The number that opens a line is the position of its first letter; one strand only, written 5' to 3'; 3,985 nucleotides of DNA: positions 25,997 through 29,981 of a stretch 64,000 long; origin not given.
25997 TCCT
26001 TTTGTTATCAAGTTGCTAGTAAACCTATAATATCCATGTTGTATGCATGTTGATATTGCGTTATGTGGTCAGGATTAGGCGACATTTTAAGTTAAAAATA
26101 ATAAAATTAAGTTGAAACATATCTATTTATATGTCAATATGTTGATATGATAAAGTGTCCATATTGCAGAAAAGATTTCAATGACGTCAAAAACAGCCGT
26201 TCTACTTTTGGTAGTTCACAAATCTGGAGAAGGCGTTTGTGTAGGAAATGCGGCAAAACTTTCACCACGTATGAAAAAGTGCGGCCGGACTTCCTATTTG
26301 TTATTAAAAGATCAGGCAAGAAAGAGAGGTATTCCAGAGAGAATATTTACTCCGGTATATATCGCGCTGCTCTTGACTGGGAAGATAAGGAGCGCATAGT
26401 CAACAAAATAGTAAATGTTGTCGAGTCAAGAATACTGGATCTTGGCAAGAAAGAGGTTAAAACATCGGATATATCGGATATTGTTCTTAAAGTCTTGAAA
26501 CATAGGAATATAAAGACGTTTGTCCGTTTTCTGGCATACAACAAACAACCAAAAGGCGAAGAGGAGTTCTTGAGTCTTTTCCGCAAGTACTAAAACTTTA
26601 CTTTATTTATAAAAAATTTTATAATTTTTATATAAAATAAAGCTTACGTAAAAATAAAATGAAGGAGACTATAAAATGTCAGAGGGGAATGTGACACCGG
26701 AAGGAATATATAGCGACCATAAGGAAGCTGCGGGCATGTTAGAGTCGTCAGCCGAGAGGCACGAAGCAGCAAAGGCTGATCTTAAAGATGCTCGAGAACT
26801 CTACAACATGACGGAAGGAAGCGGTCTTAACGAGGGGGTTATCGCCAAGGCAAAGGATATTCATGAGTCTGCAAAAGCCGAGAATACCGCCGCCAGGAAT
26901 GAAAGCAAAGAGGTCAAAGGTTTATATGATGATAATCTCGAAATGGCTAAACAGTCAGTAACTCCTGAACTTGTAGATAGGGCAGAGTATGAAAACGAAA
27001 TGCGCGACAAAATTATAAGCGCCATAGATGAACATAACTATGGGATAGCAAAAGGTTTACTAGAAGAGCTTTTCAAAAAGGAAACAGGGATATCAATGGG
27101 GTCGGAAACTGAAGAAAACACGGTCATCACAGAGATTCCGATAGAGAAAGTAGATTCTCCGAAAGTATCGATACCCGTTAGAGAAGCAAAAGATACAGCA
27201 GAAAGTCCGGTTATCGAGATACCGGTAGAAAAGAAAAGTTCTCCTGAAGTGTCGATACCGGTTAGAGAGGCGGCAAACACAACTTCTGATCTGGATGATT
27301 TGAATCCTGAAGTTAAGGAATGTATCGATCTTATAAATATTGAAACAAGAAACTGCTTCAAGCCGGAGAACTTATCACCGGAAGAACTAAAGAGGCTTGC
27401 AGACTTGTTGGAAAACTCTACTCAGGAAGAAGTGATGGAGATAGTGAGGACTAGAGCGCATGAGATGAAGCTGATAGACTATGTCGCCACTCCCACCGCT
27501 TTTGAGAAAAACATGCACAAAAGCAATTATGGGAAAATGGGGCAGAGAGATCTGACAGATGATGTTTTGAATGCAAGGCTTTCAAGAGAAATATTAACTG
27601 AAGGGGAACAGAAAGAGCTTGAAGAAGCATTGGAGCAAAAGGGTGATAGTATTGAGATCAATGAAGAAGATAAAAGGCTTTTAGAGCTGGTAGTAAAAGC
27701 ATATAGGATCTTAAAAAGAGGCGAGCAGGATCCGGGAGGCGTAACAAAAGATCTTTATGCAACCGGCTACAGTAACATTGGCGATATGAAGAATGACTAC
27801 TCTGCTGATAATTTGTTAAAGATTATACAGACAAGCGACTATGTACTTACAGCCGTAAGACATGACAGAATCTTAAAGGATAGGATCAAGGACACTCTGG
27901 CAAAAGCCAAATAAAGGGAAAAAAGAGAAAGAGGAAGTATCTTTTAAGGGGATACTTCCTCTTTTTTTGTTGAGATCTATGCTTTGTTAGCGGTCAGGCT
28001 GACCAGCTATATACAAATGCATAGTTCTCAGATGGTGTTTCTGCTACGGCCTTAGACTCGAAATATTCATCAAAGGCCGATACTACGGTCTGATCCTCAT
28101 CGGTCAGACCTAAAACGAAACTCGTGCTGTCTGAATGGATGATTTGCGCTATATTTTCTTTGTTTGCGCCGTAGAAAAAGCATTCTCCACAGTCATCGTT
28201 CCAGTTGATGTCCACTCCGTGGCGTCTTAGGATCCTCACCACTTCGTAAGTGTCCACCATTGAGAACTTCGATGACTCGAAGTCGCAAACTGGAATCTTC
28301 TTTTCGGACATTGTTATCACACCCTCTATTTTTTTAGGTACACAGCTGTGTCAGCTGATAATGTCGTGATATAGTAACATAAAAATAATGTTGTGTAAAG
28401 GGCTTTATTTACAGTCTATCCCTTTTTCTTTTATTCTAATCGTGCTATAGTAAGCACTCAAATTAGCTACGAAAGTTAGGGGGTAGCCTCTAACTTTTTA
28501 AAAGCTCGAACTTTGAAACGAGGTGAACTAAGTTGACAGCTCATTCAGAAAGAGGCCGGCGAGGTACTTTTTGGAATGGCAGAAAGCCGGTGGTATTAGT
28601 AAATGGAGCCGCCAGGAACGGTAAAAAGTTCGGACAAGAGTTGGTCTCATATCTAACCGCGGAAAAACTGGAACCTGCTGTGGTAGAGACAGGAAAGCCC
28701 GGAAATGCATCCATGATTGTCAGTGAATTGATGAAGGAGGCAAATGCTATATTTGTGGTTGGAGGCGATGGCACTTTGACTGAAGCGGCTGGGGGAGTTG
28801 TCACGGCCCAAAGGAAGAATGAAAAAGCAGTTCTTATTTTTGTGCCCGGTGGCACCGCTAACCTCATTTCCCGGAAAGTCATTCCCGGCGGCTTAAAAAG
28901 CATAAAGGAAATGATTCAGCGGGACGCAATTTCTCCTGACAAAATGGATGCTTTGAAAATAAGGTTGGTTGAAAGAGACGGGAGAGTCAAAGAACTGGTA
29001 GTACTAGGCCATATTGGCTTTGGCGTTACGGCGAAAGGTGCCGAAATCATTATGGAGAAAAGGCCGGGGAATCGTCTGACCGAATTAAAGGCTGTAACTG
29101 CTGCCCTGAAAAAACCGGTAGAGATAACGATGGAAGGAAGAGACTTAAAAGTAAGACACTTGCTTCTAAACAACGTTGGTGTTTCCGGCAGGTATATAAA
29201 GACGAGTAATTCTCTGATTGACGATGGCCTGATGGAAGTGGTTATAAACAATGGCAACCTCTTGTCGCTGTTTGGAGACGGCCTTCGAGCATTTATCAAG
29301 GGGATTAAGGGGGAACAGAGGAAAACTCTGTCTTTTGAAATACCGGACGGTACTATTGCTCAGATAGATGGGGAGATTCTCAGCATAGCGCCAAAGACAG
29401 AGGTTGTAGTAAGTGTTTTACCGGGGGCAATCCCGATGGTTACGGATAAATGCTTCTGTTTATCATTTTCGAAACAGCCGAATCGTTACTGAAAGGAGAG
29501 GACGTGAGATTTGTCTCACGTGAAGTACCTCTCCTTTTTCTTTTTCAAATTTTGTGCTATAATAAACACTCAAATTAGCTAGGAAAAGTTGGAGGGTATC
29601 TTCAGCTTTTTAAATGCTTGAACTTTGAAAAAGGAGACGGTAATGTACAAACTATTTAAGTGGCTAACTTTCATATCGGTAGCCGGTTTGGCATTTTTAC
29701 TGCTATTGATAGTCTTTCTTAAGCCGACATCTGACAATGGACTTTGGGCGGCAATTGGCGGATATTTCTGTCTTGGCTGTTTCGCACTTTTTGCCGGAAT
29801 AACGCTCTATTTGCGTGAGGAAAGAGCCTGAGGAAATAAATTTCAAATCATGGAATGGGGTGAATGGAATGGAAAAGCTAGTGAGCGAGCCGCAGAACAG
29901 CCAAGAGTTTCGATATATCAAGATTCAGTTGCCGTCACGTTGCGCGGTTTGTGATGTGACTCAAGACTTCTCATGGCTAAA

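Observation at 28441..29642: Two unrelated genes carry the same ~90-nt promoter-plus-leader element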

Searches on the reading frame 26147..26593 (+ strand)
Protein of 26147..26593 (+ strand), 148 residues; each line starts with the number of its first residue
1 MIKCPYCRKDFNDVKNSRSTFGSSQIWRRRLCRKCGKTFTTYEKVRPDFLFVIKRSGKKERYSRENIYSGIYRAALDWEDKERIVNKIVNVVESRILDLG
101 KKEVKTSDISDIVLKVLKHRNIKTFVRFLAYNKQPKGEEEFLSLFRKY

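Call 26: search_protein_families(library=pfam, max_evalue=0.01, proteins=[window:26147-26593:+])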
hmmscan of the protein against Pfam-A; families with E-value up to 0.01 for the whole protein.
window:26147-26593:+ (148 aa): 3 families
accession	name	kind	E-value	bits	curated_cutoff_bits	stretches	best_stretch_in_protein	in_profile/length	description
PF22811.2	Zn_ribbon_NrdR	-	1.5e-13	50.9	27.2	1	3-43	2-42/42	Transcriptional repressor NrdR-like, N-terminal domain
PF03477.21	ATP-cone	-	2.9e-13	50.6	25.8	1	51-132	2-83/88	ATP cone domain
PF13894.12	zf-C2H2_4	-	0.00082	20.3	27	0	3-15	2-14/24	C2H2-type zinc finger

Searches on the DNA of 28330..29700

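Call 6: search_rna_families(source=window, start=28330, end=29700, threshold=evalue, max_evalue=10, show_alignments=3)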
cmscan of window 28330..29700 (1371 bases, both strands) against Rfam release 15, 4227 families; matches with E-value up to 10: 3.
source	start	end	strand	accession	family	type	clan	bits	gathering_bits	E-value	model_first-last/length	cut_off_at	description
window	29525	29650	+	RF04127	MIR8007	Gene; miRNA;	-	18.9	195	0.84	1-226/226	no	MIR8007 microRNA precursor family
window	28356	28432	+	RF02551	DapZ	Cis-reg;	-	18.5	56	2.8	1-78/78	no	ABC transporter regulator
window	29466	29503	-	RF01341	CRISPR-DR30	Gene; CRISPR;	-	17.3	50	4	1-38/38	no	CRISPR RNA direct repeat element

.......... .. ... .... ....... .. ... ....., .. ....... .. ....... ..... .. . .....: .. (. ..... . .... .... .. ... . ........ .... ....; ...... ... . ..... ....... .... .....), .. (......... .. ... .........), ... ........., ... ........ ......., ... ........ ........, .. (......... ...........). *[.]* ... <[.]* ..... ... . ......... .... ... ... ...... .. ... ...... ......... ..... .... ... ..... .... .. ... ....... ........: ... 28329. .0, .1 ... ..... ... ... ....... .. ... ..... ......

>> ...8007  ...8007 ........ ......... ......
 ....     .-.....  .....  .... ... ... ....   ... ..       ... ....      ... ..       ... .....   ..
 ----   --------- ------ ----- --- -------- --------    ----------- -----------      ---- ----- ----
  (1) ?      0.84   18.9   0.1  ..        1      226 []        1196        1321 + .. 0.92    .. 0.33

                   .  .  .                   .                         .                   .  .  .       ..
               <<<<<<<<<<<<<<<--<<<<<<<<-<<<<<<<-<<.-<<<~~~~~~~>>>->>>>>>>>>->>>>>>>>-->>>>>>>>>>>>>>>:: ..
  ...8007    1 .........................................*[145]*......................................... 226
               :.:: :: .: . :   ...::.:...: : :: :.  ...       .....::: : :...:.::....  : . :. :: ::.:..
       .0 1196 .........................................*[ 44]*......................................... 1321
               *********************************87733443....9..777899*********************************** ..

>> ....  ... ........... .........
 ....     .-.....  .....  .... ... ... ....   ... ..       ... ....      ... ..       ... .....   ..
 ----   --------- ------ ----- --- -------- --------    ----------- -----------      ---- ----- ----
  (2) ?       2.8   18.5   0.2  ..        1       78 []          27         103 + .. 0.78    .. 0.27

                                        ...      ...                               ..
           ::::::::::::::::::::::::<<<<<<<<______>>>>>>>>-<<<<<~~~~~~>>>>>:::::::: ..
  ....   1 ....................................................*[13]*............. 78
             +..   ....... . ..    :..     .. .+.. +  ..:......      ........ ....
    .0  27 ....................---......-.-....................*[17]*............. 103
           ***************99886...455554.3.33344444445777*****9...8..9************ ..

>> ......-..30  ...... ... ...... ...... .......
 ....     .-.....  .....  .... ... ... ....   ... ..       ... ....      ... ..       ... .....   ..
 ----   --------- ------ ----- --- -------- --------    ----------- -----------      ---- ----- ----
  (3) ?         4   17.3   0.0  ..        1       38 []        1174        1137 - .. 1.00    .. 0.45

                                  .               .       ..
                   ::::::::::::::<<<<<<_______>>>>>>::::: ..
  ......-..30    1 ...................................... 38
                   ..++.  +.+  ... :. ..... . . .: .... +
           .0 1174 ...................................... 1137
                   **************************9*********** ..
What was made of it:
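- On Riboswitch: At E<=10 over 28330-29700 there were only chance-level hits far below their cut-offs (call 6).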

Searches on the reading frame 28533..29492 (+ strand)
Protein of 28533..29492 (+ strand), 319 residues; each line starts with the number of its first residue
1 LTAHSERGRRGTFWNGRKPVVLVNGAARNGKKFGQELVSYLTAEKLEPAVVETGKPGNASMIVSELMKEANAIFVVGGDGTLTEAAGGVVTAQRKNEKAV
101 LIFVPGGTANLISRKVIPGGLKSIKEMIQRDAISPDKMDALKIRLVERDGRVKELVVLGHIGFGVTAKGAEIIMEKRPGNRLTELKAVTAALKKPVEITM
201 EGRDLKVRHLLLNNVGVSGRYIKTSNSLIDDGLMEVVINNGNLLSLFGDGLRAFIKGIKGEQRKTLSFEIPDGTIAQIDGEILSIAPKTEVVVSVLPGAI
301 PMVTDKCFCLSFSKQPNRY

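Call 10: find_encoding_contigs(protein=window:28533-29492:+, flank=3000, max_places=6)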
Protein window:28533-29492:+ (319 aa): 1 contig read that carries it; 1 place shown.
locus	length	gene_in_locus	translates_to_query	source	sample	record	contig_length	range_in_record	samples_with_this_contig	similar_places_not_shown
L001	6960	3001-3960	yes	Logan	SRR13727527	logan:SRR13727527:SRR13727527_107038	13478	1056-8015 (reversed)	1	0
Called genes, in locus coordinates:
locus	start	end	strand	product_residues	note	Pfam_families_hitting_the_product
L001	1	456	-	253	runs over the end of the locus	-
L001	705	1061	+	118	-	PF03477:ATP-cone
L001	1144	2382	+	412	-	-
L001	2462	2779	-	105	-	-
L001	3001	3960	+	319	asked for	PF00781:DAGK_cat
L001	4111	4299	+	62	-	-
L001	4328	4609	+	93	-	-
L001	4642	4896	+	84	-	-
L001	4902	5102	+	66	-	-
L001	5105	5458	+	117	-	-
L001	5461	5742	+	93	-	-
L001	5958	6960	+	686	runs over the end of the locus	?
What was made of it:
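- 28520..28535 (+): Copy 1: SD GAGGTG (28520-28525) and TTG start (28533) of the DAGK-family kinase. The gene call in the Logan contig uses the same start (call 10).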

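Call 12: find_homologous_proteins(query=window:28533-29492:+, max_evalue=1e-10)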
Query window:28533-29492:+ (319 aa): 3 proteins with E <= 1e-10 among 4373 candidates.
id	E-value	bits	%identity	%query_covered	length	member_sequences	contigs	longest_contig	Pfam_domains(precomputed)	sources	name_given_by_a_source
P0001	4.2e-186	635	92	100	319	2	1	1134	PF00781.30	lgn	-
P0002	2.1e-18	85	32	91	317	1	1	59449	PF00781.30,PF19279.5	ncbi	-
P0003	1.4e-14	72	28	80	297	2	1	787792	PF00781.30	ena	-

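Call 13: find_encoding_contigs(protein=P0001, flank=5000)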
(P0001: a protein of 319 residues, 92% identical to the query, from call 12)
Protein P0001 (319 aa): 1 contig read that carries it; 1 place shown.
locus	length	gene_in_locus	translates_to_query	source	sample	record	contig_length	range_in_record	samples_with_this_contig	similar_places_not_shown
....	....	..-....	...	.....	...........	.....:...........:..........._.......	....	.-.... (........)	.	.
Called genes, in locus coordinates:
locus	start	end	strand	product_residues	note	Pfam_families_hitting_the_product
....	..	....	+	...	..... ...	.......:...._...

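Call 14: find_encoding_contigs(protein=P0002, flank=5000)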
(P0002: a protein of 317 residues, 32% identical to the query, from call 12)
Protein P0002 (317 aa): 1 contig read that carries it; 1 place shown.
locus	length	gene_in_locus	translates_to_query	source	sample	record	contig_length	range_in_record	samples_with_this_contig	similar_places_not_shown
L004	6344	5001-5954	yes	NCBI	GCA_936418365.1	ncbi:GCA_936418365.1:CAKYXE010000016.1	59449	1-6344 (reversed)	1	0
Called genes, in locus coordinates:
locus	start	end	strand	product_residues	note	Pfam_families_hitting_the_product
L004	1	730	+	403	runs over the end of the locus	PF02771:Acyl-CoA_dh_N, PF02770:Acyl-CoA_dh_M, PF00441:Acyl-CoA_dh_1, PF08028:Acyl-CoA_dh_2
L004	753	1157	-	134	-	-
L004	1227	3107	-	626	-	PF13292:DXP_synthase_N, PF02775:TPP_enzyme_C (faint), PF02779:Transket_pyr, PF02780:Transketolase_C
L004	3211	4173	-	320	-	PF00296:Bac_luciferase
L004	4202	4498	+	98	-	-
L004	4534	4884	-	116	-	PF04430:DUF498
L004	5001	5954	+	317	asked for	PF00781:DAGK_cat, PF19279:YegS_C (faint)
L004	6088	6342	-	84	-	?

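Call 26: search_protein_families(library=pfam, max_evalue=0.01, proteins=[window:28533-29492:+])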
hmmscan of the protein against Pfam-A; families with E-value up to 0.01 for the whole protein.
window:28533-29492:+ (319 aa): 1 family
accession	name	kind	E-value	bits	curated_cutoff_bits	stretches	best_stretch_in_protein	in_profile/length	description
PF00781.29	DAGK_cat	-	4.9e-15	55.7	23.6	1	20-128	3-112/125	Diacylglycerol kinase catalytic domain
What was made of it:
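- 28533..29492 (+): DAGK_cat-family lipid kinase gene, flanked by the two copies. Pfam PF00781, E=4.9e-15 (call 26).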

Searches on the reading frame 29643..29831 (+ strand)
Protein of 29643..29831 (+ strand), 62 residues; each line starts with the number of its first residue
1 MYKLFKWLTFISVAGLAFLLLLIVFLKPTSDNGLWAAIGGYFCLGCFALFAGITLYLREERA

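Call 11: find_encoding_contigs(protein=window:29643-29831:+, flank=3000, max_places=6)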
Protein window:29643-29831:+ (62 aa): 1 contig read that carries it; 1 place shown.
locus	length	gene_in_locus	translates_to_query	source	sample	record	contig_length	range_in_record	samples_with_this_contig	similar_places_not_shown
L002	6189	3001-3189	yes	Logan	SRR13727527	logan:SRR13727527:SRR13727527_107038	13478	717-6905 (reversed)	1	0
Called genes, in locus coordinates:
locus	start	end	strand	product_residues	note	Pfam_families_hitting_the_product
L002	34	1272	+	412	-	-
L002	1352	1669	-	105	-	-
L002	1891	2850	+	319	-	PF00781:DAGK_cat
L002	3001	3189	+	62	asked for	-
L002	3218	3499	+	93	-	-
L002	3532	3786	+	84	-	-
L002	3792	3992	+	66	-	-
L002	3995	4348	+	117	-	-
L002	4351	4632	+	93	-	-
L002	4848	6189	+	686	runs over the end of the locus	?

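Call 26: search_protein_families(library=pfam, max_evalue=0.01, proteins=[window:29643-29831:+])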
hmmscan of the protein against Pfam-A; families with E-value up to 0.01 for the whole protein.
window:29643-29831:+ (62 aa): 2 families
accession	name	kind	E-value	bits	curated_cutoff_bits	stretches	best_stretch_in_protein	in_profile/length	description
PF03899.21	ATP-synt_I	-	0.00095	20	25.1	1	10-59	3-52/99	ATP synthase I chain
PF02656.20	DUF202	-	0.002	18.9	23.4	1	9-62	16-68/68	Domain of unknown function (DUF202)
